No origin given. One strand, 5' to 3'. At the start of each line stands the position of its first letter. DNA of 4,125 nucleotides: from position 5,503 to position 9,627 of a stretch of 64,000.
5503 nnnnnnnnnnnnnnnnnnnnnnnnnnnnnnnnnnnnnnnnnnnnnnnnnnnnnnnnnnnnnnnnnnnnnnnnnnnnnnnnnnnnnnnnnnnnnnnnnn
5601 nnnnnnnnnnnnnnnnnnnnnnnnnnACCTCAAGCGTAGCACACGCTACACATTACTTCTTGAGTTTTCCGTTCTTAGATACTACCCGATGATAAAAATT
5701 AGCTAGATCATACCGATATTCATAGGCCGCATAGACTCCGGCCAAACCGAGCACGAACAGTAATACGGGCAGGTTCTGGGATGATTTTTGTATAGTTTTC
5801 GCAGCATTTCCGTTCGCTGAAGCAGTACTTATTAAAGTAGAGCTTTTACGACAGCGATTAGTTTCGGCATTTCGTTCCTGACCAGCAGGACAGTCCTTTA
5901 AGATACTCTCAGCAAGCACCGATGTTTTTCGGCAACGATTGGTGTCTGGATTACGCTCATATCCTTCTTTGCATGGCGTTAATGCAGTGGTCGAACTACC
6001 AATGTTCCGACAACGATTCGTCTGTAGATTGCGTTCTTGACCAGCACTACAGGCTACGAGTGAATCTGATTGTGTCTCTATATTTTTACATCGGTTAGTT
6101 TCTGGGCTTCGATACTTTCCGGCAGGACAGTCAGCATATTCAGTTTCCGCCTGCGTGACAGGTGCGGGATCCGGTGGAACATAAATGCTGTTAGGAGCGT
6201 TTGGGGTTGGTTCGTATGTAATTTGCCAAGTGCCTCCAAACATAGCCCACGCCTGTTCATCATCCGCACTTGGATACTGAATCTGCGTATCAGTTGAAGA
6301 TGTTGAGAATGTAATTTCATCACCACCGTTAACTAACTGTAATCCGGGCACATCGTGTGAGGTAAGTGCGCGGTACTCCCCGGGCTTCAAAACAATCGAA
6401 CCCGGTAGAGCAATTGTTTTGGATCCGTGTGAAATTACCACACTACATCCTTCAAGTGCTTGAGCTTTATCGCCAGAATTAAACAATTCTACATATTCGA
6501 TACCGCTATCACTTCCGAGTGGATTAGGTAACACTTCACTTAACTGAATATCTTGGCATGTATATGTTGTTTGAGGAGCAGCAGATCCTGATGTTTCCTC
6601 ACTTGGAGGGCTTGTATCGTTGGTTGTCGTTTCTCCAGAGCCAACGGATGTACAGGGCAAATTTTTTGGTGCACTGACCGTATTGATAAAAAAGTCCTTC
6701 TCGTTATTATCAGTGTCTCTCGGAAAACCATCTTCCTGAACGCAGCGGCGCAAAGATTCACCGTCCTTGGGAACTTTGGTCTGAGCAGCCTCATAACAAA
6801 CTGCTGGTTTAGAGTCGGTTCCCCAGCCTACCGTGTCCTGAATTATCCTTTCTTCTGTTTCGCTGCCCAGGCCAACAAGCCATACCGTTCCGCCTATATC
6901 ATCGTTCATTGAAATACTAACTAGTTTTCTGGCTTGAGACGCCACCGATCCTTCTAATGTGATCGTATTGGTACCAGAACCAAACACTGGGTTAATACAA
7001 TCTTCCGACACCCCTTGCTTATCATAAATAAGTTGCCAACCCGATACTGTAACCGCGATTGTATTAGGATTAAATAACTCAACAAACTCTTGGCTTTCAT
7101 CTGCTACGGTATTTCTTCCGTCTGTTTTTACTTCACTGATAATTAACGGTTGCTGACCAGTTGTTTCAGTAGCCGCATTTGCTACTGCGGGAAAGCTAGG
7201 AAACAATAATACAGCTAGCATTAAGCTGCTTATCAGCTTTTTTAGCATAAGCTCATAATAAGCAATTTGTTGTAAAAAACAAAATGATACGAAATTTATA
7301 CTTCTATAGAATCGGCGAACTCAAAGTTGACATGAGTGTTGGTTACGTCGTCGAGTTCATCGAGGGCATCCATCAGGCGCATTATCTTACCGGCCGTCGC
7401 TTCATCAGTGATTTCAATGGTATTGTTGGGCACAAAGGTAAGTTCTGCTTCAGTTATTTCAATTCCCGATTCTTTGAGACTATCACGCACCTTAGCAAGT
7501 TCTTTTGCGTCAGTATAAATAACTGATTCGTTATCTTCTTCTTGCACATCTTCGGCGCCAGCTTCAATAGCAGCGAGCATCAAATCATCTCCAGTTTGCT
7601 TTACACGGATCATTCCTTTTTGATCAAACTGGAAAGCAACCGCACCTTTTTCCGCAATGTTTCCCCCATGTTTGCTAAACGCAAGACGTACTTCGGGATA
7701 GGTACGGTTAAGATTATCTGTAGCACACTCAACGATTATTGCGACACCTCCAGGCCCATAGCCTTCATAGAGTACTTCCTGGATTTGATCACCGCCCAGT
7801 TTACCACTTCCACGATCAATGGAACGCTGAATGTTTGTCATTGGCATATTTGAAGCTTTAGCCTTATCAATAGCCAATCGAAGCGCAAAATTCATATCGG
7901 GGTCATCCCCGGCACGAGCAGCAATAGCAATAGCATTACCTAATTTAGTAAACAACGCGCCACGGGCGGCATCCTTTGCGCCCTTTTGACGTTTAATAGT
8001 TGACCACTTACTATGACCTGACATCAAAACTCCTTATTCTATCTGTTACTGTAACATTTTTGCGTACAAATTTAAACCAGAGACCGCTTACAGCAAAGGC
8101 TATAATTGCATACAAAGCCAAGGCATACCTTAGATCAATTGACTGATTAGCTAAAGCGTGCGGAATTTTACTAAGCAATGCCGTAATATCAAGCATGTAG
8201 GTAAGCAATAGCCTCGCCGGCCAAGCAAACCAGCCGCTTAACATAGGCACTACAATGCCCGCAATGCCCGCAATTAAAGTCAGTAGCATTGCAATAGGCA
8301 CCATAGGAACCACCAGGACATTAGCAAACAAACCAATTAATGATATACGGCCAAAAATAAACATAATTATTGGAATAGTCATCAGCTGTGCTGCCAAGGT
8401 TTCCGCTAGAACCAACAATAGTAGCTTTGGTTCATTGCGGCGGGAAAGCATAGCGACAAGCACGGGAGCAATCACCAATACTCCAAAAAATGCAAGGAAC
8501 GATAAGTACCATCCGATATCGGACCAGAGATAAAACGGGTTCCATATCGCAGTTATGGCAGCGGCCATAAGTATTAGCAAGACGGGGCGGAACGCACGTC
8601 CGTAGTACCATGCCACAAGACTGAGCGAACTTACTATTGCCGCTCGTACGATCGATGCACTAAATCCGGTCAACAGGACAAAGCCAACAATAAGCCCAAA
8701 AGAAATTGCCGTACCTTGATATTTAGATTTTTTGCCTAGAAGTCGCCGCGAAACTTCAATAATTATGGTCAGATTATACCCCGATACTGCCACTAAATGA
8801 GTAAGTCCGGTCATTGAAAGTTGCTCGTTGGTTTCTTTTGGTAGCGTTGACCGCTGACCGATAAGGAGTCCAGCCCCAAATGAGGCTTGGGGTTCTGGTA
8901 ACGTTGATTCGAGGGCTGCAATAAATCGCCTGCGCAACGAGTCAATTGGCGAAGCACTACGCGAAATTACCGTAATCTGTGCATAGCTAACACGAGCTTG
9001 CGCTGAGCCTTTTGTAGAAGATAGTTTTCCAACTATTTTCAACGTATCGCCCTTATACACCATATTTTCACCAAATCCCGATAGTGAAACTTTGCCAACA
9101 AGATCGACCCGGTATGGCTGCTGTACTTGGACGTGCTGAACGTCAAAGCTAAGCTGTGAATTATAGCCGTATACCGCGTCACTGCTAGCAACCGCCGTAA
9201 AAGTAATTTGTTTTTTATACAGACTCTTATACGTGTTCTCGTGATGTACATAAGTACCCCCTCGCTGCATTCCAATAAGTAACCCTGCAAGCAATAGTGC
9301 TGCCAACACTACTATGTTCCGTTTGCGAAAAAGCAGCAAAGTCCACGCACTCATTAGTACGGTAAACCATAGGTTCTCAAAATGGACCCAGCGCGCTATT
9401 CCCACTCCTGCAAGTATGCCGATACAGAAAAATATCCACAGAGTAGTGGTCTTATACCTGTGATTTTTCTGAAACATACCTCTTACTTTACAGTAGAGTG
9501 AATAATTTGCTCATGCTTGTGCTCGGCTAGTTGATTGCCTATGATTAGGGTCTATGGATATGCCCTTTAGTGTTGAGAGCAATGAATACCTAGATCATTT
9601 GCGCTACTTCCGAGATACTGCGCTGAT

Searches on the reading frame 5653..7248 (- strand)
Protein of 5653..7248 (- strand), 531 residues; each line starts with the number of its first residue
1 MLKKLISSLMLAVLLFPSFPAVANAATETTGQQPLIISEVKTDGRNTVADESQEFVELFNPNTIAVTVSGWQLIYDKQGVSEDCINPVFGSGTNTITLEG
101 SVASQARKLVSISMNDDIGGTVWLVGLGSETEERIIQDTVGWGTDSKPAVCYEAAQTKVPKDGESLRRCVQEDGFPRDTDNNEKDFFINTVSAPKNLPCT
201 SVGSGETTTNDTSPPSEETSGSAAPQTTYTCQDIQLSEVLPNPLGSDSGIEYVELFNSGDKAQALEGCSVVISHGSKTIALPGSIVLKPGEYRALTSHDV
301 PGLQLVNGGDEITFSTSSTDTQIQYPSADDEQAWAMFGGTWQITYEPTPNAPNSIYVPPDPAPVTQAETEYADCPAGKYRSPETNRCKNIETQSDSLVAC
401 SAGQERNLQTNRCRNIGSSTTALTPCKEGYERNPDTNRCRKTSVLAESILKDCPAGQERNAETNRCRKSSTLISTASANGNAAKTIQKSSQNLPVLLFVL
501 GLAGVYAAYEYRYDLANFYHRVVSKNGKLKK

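Call 19: search_protein_families(library=pfam, proteins=[window:5653-7248:-], max_evalue=0.001)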
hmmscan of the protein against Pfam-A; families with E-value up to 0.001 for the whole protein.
window:5653-7248:- (531 aa): 2 families
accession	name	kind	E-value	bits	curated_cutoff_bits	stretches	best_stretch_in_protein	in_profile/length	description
PF00932.25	LTD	-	1.3e-18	67.8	34.3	2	230-306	4-74/109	Lamin Tail Domain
PF25314.1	TNFR_nem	-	0.00023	21.5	27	0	453-468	18-33/34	TNF receptor-like domain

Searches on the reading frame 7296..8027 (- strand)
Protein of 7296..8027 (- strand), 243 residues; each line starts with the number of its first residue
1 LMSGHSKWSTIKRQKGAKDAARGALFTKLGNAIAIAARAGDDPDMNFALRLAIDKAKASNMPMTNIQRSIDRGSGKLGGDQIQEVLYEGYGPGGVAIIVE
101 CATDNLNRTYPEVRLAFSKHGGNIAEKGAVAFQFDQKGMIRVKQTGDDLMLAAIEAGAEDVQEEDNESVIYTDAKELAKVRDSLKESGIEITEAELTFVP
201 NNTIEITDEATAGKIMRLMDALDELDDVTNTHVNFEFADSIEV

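Call 19: search_protein_families(library=pfam, proteins=[window:7296-8027:-], max_evalue=0.001)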
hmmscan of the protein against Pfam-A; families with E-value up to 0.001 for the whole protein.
window:7296-8027:- (243 aa): 2 families
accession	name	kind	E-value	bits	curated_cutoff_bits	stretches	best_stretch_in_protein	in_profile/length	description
PF01709.26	Transcrip_reg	-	7.5e-57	192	27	1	83-235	2-160/160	TACO1/YebC second and third domain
PF20772.2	TACO1_YebC_N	-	9.2e-29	100.2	36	1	6-76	1-73/73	TACO1/YebC protein N-terminal domain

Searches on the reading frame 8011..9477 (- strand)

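Call 19: search_protein_families(library=pfam, proteins=[window:8011-9477:-], max_evalue=0.001)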
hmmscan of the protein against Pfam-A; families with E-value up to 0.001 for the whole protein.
window:8011-9477:- (488 aa): 1 family
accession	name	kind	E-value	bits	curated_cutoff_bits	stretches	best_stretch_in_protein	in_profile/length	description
PF03772.21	Competence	-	1.9e-44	152.5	23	1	204-464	1-265/270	Competence protein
